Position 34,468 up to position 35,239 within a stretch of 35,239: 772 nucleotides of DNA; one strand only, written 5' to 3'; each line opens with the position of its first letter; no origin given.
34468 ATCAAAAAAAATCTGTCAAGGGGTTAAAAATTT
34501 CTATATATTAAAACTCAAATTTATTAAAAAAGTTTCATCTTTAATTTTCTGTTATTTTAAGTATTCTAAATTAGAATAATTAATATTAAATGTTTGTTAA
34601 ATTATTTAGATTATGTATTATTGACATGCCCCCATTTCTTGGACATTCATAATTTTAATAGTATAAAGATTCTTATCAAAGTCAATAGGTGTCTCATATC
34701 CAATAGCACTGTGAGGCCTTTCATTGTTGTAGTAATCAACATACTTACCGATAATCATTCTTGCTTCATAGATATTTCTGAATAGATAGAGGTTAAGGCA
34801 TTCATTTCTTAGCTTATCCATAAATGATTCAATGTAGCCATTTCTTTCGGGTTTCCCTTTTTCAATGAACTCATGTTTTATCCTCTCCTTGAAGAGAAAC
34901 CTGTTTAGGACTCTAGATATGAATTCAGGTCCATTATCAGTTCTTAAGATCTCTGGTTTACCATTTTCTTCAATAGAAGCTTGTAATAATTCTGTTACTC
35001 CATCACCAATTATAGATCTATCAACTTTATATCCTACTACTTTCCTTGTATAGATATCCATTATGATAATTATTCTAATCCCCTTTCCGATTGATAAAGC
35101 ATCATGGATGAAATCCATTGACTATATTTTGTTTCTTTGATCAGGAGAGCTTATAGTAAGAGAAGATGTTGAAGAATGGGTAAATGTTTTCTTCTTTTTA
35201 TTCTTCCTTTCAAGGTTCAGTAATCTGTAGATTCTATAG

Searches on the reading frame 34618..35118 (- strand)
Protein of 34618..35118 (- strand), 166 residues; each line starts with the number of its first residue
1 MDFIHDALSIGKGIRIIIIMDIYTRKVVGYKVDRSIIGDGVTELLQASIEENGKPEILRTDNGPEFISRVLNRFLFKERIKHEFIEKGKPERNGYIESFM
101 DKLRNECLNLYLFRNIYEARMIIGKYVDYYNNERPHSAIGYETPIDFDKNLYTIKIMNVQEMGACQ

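Call 54: search_protein_families(library=pfam, proteins=[window:34618-35118:-], max_evalue=0.00001)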
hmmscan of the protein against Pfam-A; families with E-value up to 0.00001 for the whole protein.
window:34618-35118:- (166 aa): 3 families
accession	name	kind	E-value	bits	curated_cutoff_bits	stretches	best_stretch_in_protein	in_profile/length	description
PF13683.12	rve_3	-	1.6e-24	85.9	26.5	1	79-144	2-67/67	Integrase core domain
PF00665.32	rve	-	1.8e-15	57.5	32.6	1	1-90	10-102/102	Integrase core domain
PF13333.12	rve_2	-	3.2e-09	37.2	22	1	97-148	1-52/56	Integrase core domain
